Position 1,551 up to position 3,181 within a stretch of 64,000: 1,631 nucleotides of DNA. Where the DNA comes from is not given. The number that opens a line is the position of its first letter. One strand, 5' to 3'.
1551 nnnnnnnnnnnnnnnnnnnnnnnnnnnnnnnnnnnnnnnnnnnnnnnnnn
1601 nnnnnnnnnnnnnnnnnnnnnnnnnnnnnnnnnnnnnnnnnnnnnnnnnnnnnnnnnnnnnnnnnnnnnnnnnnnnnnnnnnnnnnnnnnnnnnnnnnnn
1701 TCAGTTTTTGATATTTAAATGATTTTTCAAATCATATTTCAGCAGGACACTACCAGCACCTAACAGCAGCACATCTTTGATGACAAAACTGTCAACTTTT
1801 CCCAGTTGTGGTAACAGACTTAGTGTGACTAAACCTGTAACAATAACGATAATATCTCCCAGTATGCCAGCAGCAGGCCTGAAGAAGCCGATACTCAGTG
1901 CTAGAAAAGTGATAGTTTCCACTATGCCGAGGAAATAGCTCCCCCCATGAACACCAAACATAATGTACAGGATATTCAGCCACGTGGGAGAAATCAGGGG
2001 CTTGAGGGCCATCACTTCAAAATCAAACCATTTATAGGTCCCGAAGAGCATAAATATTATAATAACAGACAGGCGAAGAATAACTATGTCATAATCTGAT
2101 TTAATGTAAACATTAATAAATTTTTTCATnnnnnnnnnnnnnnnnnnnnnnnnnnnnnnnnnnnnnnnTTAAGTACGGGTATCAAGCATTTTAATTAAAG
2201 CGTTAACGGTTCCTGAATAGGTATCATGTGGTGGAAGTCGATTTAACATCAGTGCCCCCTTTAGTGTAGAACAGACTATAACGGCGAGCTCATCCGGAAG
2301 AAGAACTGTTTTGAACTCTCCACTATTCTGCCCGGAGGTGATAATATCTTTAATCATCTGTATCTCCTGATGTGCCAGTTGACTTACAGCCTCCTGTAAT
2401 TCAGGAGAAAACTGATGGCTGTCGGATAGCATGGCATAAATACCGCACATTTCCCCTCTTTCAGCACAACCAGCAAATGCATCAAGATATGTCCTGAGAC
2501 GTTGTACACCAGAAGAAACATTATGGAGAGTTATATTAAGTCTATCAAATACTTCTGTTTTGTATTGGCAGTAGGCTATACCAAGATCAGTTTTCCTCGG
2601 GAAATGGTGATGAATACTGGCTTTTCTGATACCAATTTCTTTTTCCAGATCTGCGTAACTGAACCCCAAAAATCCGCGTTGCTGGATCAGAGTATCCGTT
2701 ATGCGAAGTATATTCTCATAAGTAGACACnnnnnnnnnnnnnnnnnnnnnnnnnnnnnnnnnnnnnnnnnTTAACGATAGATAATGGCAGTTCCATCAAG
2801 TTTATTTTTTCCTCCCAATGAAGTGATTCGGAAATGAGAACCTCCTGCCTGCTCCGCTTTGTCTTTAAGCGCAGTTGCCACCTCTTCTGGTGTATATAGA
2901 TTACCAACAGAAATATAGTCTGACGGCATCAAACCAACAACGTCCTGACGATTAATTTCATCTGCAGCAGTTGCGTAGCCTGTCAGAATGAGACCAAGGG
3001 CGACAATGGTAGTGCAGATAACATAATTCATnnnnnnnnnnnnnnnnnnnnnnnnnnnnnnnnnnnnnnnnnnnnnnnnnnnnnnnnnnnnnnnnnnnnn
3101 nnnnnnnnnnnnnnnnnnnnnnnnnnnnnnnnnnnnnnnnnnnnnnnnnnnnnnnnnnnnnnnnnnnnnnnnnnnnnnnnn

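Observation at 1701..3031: rcrARB-like reactive-chlorine resistance operon adjacent to the pap operon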

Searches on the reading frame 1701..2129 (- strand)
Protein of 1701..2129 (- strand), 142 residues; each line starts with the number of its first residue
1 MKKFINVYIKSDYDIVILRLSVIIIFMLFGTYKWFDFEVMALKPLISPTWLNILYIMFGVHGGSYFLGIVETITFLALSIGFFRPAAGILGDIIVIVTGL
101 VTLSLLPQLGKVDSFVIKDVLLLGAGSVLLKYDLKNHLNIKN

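Call 4: search_protein_families(proteins=[window:1701-2129:-], library=ncbifam, max_evalue=0.01)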
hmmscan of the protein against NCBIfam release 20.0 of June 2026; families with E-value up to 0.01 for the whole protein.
window:1701-2129:- (142 aa): 1 family
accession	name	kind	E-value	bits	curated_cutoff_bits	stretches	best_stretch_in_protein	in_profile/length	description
NF040476.1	chlor_memb_RclC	equivalog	8.8e-05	22.4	275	0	10-47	13-51/190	reactive chlorine resistance membrane protein RclC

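Call 21: profile_search(protein=window:1701-2129:-)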
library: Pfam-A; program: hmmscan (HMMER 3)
A. the first sequence (142 residues): domains with independent E <= 10: 2; with E <= 0.001: 2
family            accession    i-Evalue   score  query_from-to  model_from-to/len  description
DUF417            PF04224.18    6.3e-11    42.6      60-136        83-173/175  Protein of unknown function, DUF417
DUF417            PF04224.18    3.7e-09    36.8       7-56          7-57/175  Protein of unknown function, DUF417

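Call 37: search_dna_similar(query=window:1701-2129:-, collection=plasmids, mode=protein, max_rows=40, rows=spread)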
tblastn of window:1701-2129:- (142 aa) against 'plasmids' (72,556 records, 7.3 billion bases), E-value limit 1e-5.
Records with a match: 927; places in all: 969; records where one place covers at least 80% of the query: 792.
Best place of each record, by identity: >=99% 3; 80-90% 7; 60-80% 759; <60% 158.
By first word of the organism name: Klebsiella 682; Citrobacter 68; Enterobacter 60; Escherichia 46; Serratia 12; Raoultella 10; Rhizobium 6; Cupriavidus 6; Leclercia 5; Aeromonas 5; and 16 more.
By predicted mobility (MOB-suite, as given by PLSDB): non-mobilizable 489; conjugative 369; mobilizable 69.
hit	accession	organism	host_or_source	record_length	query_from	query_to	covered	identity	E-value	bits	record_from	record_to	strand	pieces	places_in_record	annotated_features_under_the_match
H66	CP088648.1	Escherichia coli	Homo sapiens,blood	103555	1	142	100%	100.0%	2e-84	275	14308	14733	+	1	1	YkgB family protein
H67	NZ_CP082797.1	Klebsiella pneumoniae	Homo sapiens,Swab from Pharynx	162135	1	141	99%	79.4%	3e-68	229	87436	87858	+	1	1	DUF417 family protein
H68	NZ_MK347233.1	Klebsiella pneumoniae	-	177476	1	141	99%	79.4%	3e-68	229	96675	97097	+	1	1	DUF417 family protein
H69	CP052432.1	Klebsiella pneumoniae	Homo sapiens,blood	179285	1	141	99%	79.4%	3e-68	229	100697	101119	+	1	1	DUF417 family protein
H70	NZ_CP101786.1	Klebsiella pneumoniae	Homo sapiens,pure culture,sputum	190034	1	141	99%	79.4%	3e-68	229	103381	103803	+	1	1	DUF417 family protein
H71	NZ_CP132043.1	Klebsiella pneumoniae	Homo sapiens,pure culture,feces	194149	1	141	99%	79.4%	3e-68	229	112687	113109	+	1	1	DUF417 family protein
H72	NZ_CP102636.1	Klebsiella pneumoniae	Homo sapiens,Sputm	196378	1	141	99%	79.4%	3e-68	229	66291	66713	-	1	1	DUF417 family protein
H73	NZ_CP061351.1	Klebsiella pneumoniae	Homo sapiens,Stool/Rectal Swab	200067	1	141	99%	79.4%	3e-68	229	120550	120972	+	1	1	DUF417 family protein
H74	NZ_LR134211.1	Klebsiella pneumoniae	not available: to be reported later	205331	1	141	99%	79.4%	3e-68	229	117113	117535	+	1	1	DUF417 family protein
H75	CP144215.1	Klebsiella pneumoniae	Homo sapiens,blood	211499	1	141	99%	79.4%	3e-68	229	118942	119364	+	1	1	DUF417 family protein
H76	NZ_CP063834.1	Klebsiella pneumoniae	Homo sapiens,induction culture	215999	1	141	99%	79.4%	3e-68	229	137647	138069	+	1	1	DUF417 family protein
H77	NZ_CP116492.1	Klebsiella pneumoniae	mixed culture,cerebrospinal fluid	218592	1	141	99%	79.4%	3e-68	229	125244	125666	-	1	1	DUF417 family protein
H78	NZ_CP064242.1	Klebsiella pneumoniae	Homo sapiens,whole organism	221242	1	141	99%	79.4%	3e-68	229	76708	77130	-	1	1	DUF417 family protein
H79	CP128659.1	Klebsiella pneumoniae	Homo sapiens,blood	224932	1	141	99%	79.4%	3e-68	229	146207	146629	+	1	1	DUF417 family protein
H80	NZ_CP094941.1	Klebsiella pneumoniae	omo sapiens,blood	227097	1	141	99%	79.4%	3e-68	229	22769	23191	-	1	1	DUF417 family protein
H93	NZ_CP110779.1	Citrobacter freundii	Homo sapiens,Rectal swab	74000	11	138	90%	64.1%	4e-43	157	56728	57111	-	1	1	DUF417 family protein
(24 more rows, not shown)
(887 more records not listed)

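Call 40: get_annotated_region(hit=H93, flank=3000)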
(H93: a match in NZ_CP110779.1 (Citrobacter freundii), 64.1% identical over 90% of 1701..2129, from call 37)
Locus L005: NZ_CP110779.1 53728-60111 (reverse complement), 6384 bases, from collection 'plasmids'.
description: Citrobacter freundii strain Cf-Emp plasmid pCf-N3, complete sequence
organism: Citrobacter freundii (NCBI taxid 546)
taxonomy: Bacteria; Pseudomonadota; Gammaproteobacteria; Enterobacterales; Enterobacteriaceae; Citrobacter; Citrobacter freundii
host: -; source: Homo sapiens,Rectal swab; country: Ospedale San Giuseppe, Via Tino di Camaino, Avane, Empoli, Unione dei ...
typing (MOB-suite, as given by PLSDB): conjugative; replicon IncN; relaxase MOBF; mating-pair formation MPF_T
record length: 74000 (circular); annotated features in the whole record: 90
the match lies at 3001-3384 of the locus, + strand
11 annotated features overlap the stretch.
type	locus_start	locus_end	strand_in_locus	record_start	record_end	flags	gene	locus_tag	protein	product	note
CDS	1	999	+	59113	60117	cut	-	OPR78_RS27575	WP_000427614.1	IS110-like element IS5075 family transposase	-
CDS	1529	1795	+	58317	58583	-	-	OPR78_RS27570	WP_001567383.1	YdgH/BhsA/McbA-like domain containing protein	-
CDS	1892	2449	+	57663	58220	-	-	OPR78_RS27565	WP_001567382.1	TetR/AcrR family transcriptional regulator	GO:0006355 - regulation of DNA-templated transcription [Evidence IEA]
CDS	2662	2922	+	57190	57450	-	-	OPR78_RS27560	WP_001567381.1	DUF1471 domain-containing protein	-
CDS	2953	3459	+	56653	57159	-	-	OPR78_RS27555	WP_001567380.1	DUF417 family protein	-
CDS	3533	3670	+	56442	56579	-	-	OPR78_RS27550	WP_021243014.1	hypothetical protein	-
CDS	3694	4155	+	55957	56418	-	msrB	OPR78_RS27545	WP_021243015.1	peptide-methionine (R)-S-oxide reductase MsrB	GO:0030091 - protein repair [Evidence IEA]; GO:0006979 - response to oxidative stress [Evidence IEA]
CDS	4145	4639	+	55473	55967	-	msrA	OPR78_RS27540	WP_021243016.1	peptide-methionine (S)-S-oxide reductase MsrA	GO:0030091 - protein repair [Evidence IEA]; GO:0006979 - response to oxidative stress [Evidence IEA]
CDS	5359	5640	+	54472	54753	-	-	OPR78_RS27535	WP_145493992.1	hypothetical protein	-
CDS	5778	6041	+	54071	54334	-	-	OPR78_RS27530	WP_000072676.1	hypothetical protein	-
CDS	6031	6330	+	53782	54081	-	-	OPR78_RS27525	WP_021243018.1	type II toxin-antitoxin system RelE/ParE family toxin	GO:0030541 - plasmid partitioning [Evidence IEA]; GO:0051290 - protein heterotetramerization [Evidence IEA]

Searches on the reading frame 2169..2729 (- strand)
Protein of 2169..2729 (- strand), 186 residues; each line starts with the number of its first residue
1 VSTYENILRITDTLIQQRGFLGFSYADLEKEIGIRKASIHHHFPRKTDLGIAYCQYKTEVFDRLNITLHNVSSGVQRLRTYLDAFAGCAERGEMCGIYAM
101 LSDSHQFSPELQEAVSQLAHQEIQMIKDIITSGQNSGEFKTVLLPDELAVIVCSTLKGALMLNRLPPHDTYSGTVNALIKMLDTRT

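Call 4: search_protein_families(proteins=[window:2169-2729:-], library=ncbifam, max_evalue=0.01)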
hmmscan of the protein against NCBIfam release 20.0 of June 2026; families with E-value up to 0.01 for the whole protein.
window:2169-2729:- (186 aa): 6 families
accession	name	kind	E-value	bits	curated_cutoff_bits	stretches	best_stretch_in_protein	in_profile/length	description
NF041196.1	ScbR_bind_reg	equivalog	7.8e-07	29.4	150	1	3-181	7-184/191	ScbR family autoregulator-binding transcription factor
NF051457.1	acryl_TF_AcuR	equivalog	3.2e-05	23.3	247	1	3-165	18-185/204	acrylate utilization transcriptional regulator AcuR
NF053878.1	FATransRegFadRBac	equivalog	5e-05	23.2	200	1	3-142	4-143/190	fatty acid metabolism transcriptional regulator FadR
NF053731.1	TransRegFasRMycb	equivalog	0.0001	22.2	330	1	8-135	17-144/199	HTH-type transcriptional activator FasR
NF058643.1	TranRegCurRPseudo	equivalog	0.0019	17.9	300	1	3-165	8-174/193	TetR family transcriptional repressor CurR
NF050111.1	TransRegSACE7040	equivalog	0.0025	17.7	250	1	5-49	4-48/186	SACE_7040 family transcriptional regulator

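Call 22: profile_search(protein=window:2169-2729:-)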
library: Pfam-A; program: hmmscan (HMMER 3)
A. the first sequence (186 residues): domains with independent E <= 10: 8; with E <= 0.001: 4
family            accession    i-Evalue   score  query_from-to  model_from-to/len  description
TetR_C_13         PF16925.10    4.3e-08    34.0      74-168         1-98/109  Tetracyclin repressor-like, C-terminal domain
TetR_N            PF00440.29      2e-07    31.1       7-49          1-43/47  Bacterial regulatory proteins, tetR family
TetR_C_24         PF17932.6     0.00011    22.8      73-156         3-84/114  Tetracyclin repressor-like, C-terminal domain
TetR_C_11         PF16859.10    0.00027    21.7      78-171        11-105/113  Tetracyclin repressor-like, C-terminal domain
TetR_C_5          PF08360.16     0.0098    16.5     102-160        46-103/131  QacR-like protein, C-terminal region
TetR_C_29         PF17938.6       0.043    14.4     111-154        39-82/119  Tetracyclin repressor-like, C-terminal domain
TetR_C_4          PF08359.16      0.052    14.2     106-143        53-90/133  YsiA-like protein, C-terminal region
TetR_C_13_2       PF21993.1       0.081    13.6      91-164        21-89/103  Transcriptional regulator LmrA/YxaF-like, C-terminal domain

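Call 53: search_dna_similar(query=window:2169-2729:-, collection=plasmids, mode=protein, max_rows=60, rows=spread, max_evalue=1e-20)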
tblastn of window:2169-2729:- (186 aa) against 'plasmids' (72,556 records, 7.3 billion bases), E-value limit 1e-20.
Records with a match: 844; places in all: 852; records where one place covers at least 80% of the query: 842.
Best place of each record, by identity: >=99% 2; 95-99% 1; 60-80% 619; <60% 222.
By first word of the organism name: Klebsiella 656; Escherichia 99; Enterobacter 45; Citrobacter 13; Serratia 8; Raoultella 6; Pseudoalteromonas 3; Acinetobacter 3; Leclercia 2; Yersinia 1; and 8 more.
By predicted mobility (MOB-suite, as given by PLSDB): non-mobilizable 460; conjugative 324; mobilizable 60.
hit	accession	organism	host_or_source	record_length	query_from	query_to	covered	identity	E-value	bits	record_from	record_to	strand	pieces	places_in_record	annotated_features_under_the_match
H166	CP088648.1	Escherichia coli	Homo sapiens,blood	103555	1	186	100%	99.5%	2e-122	387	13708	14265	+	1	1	TetR/AcrR family transcriptional regulator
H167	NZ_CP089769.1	Klebsiella pneumoniae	Homo sapiens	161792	1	186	100%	74.2%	3e-93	303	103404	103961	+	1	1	TetR/AcrR family transcriptional regulator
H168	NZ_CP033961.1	Klebsiella pneumoniae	Homo sapiens,stool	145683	1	186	100%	73.7%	2e-92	300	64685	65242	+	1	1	TetR/AcrR family transcriptional regulator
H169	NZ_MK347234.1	Klebsiella pneumoniae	-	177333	1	186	100%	73.7%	2e-92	300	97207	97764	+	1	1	TetR/AcrR family transcriptional regulator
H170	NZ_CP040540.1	Klebsiella pneumoniae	Homo sapiens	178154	1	186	100%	73.7%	2e-92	300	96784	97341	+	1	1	TetR/AcrR family transcriptional regulator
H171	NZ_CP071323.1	Klebsiella pneumoniae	Homo sapiens,sputum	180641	1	186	100%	73.7%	2e-92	300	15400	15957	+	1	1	TetR/AcrR family transcriptional regulator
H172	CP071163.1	Klebsiella pneumoniae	Homo sapiens,pure culture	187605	1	186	100%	73.7%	2e-92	300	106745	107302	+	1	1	TetR/AcrR family transcriptional regulator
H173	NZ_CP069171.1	Klebsiella pneumoniae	Homo sapiens,whole organism,sputum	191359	1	186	100%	73.7%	2e-92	300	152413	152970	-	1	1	TetR/AcrR family transcriptional regulator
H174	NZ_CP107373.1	Klebsiella pneumoniae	Homo sapiens,sputum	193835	1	186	100%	73.7%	2e-92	300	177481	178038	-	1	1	TetR/AcrR family transcriptional regulator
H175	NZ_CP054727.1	Klebsiella pneumoniae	Homo sapiens,sputum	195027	1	186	100%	73.7%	2e-92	300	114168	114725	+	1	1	TetR/AcrR family transcriptional regulator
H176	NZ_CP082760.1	Klebsiella pneumoniae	Homo sapiens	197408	1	186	100%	73.7%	2e-92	300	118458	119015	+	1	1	TetR/AcrR family transcriptional regulator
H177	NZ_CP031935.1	Klebsiella pneumoniae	Homo sapiens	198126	1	186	100%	73.7%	2e-92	300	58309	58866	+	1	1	TetR/AcrR family transcriptional regulator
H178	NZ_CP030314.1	Klebsiella pneumoniae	Homo sapiens,Physical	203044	1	186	100%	73.7%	2e-92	300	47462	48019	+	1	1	TetR/AcrR family transcriptional regulator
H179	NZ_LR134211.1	Klebsiella pneumoniae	not available: to be reported later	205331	1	186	100%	73.7%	2e-92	300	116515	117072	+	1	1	TetR/AcrR family transcriptional regulator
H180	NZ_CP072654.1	Klebsiella pneumoniae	Homo sapiens,pure culture,sputum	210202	1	186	100%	73.7%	2e-92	300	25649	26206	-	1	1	TetR/AcrR family transcriptional regulator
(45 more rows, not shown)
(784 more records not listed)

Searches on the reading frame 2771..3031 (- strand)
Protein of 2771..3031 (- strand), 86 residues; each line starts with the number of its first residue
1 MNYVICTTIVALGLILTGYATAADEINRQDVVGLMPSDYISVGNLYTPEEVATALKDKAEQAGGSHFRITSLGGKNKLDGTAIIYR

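Call 4: search_protein_families(proteins=[window:2771-3031:-], library=ncbifam, max_evalue=0.01)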
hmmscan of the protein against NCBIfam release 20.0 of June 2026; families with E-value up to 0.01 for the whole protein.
window:2771-3031:- (86 aa): 6 families
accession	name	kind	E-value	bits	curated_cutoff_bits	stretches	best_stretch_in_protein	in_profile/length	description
NF047859.1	StressCuResBhsA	equivalog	1.8e-12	47.6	90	1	6-86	5-85/85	multiple stress resistance protein BhsA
NF033776.1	stress_YhcN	equivalog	2.3e-09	37.4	125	1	5-86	3-87/87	peroxide/acid stress response protein YhcN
NF040473.1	peri_YbiM_McbA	exception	3.9e-07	30.7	110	1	10-86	12-86/86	DUF1471 family periplasmic protein McbA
NF007611.1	PRK10259.1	equivalog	7.1e-07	29.7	110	1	23-86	23-86/86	DUF1471 family protein YbiJ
NF007400.1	PRK09929.1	equivalog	0.00043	20.5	90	1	8-86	8-89/91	DUF1471 family periplasmic protein YahO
NF011433.1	PRK14864.1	equivalog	0.0066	16.7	100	1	20-86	29-98/98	biofilm peroxide resistance protein BsmA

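Call 23: profile_search(protein=window:2771-3031:-)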
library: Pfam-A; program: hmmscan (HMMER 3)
A. the first sequence (86 residues): domains with independent E <= 10: 2; with E <= 0.001: 1
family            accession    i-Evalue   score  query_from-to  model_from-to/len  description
YdgH_BhsA-like    PF07338.18      1e-12    48.3      36-86          3-55/55  YdgH/BhsA/McbA-like domain
Myb_DNA-binding_2 PF23082.1        0.22    12.1      43-68         35-60/70  Myb-like DNA-binding domain
